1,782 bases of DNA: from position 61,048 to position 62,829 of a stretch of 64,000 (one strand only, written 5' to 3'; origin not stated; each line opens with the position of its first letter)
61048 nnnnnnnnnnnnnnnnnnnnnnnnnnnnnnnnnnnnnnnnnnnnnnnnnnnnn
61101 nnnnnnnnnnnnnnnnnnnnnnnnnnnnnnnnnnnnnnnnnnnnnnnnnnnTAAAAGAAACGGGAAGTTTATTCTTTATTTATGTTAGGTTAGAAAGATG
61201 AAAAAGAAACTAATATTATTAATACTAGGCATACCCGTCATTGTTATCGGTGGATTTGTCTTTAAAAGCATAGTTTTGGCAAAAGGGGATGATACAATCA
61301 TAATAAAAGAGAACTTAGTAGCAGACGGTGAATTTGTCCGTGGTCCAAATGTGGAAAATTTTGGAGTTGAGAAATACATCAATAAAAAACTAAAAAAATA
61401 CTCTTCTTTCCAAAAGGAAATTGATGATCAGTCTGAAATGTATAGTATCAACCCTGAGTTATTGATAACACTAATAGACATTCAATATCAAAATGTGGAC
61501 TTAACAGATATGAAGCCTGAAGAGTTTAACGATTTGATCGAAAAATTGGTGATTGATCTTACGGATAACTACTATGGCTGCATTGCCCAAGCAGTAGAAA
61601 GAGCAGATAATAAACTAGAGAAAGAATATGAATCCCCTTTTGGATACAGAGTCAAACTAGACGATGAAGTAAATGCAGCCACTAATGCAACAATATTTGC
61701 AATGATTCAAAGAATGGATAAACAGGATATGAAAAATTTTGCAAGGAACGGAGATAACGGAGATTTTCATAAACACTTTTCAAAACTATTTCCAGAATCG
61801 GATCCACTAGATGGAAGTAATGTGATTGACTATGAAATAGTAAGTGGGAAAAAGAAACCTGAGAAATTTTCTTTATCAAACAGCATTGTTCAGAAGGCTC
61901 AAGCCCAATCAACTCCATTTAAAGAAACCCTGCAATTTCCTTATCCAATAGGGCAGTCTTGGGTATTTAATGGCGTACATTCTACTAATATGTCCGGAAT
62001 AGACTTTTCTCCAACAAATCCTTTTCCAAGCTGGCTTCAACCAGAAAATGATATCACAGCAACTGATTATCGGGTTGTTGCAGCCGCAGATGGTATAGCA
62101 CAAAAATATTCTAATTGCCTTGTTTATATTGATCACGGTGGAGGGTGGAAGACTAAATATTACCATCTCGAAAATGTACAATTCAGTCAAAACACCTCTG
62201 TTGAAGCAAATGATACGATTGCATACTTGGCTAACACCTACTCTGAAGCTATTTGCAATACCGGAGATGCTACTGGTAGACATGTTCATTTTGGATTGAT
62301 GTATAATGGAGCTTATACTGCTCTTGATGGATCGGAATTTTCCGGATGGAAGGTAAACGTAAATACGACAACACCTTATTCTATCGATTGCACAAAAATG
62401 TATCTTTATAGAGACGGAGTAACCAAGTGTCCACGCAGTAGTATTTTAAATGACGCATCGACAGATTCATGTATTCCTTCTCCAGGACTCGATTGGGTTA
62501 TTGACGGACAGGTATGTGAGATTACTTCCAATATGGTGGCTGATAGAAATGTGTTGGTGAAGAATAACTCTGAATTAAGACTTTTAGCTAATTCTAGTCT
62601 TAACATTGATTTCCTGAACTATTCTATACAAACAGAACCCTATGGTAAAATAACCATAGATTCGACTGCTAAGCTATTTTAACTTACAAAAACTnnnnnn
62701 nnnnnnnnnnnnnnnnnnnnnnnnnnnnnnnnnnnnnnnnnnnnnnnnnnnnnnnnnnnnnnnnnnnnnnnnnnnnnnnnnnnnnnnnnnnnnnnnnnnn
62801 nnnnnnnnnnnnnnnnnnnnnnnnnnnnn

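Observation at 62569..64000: Cassette duplication: the tail of the M23 peptidase gene plus a paralogous small secreted-protein gene are repeated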

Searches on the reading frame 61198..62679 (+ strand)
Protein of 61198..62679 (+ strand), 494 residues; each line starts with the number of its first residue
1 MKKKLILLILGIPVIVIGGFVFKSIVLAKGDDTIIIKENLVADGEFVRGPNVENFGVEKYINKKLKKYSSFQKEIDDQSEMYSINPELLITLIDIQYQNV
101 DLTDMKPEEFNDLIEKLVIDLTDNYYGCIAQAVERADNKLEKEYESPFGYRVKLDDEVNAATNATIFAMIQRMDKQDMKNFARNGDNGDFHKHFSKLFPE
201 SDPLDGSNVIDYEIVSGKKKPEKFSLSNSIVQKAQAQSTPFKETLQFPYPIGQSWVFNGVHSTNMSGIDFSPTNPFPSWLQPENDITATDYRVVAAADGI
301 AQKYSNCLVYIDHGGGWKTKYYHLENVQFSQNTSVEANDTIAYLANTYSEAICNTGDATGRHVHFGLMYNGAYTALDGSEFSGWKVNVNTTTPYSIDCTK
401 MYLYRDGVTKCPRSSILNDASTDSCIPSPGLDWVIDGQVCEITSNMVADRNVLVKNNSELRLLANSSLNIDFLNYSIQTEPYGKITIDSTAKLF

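Call 15: search_protein_families(library=pfam, proteins=[window:61198-62679:+], max_evalue=0.1)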
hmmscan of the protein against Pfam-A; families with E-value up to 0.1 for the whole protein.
window:61198-62679:+ (494 aa): 2 families
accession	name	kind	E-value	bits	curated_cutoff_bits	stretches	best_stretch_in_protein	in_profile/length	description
PF01551.29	Peptidase_M23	-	4.2e-12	46.6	28.7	1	286-373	16-93/96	Peptidase family M23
PF21024.2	Peptidase_A3B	-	0.015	16.5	28.2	0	208-270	24-86/95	Peptidase A3B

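Call 18: find_related_loci(query=window:61198-62679:+, collection=genome_contigs, flank=6000)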
Query window:61198-62679:+ (494 aa) in genome_contigs; peptide patterns used: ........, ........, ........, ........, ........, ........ (x = any residue, [..] = any of these).
49 stretches matched a pattern, but none encodes a relative of the query by tblastn (E <= 1e-3).

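Call 21: find_homologous_proteins(query=window:61198-62679:+)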
Query window:61198-62679:+ (494 aa): 2 proteins with E <= 0.001 among 7664 candidates.
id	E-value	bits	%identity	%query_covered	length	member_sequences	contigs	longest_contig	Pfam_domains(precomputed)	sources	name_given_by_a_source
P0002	0.0e+0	1132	100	100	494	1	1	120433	PF01551.30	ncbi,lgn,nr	ncbi:M23 family metallopeptidase [Candidatus Dojkabacteria bacterium]|nr:M23 family metallopeptidase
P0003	1.1e-212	725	64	100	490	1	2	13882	PF01551.30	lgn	-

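Call 22: find_encoding_contigs(protein=P0003, flank=10000, max_places=6)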
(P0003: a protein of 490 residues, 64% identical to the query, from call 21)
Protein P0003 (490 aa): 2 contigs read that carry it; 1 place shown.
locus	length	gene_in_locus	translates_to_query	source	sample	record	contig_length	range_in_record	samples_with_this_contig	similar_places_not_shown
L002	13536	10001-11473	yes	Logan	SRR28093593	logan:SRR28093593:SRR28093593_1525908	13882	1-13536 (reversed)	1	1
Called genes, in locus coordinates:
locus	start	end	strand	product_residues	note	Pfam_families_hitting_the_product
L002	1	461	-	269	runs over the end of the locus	?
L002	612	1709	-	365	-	PF00589:Phage_integrase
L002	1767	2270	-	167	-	-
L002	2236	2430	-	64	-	-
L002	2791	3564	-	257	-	-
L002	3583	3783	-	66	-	-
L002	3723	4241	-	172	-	-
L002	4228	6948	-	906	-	PF20464:MmeI_N, PF20465:MmeI_hel, PF02384:N6_Mtase, PF20473:MmeI_Mtase, PF07669:Eco57I (weak), PF20466:MmeI_TRD, PF20467:MmeI_C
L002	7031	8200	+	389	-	PF11379:DUF3182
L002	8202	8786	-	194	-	-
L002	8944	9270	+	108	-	-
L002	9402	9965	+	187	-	-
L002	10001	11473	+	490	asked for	PF01551:Peptidase_M23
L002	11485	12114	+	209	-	-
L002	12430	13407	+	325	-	PF13310:Virulence_RhuM, PF02661:Fic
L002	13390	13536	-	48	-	?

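Call 27: find_related_loci(query=A1, collection=metagenome_contigs, flank=6000)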
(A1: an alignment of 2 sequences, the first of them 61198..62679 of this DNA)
Query A1 (494 aa) in metagenome_contigs; peptide patterns used: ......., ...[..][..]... (x = any residue, [..] = any of these).
469 stretches matched a pattern; 1 encode a relative of the query (tblastn E <= 1e-3); 1 distinct loci.
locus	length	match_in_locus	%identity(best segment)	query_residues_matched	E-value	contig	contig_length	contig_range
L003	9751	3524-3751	32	293-371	8e-7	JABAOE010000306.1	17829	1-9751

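Call 28: find_related_loci(query=A1, collection=genome_contigs, flank=6000)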
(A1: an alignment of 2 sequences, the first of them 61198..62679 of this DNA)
Query A1 (494 aa) in genome_contigs; peptide patterns used: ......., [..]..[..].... (x = any residue, [..] = any of these).
141 stretches matched a pattern, but none encodes a relative of the query by tblastn (E <= 1e-3).

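Call 75: search_protein_families(library=ncbifam, proteins=[window:61198-62679:+], max_evalue=0.01)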
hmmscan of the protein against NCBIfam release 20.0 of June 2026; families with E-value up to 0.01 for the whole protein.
window:61198-62679:+ (494 aa): 7 families
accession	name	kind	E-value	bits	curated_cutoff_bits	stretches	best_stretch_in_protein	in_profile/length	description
NF052530.1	Heli_ShapePgp3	exception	1.3e-08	34.3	300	1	285-372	179-256/270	peptidoglycan metallopeptidase Pgp3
NF052336.1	PdgHdaseHSB100310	equivalog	3.7e-08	33.1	500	1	286-381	70-155/316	peptidoglycan hydrolase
NF052529.1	PG_M23_Pgp6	exception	0.00064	18.5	600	1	297-372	361-424/452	peptidoglycan metallopeptidase Pgp6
NF008652.0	PRK11649.1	equivalog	0.00088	18.1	341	1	293-370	335-400/439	murein DD-endopeptidase MepM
NF053824.1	PdgNdpepShyC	equivalog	0.001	18.1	700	1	293-373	309-386/429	peptidoglycan DD-endopeptidase ShyC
NF053825.1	PdgNdpepShyA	equivalog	0.0011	17.7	700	1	302-371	323-384/425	peptidoglycan DD-endopeptidase ShyA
NF053738.1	S2SprSpoIIQBc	equivalog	0.0074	15.9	250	0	307-370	156-213/232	stage II sporulation protein SpoIIQ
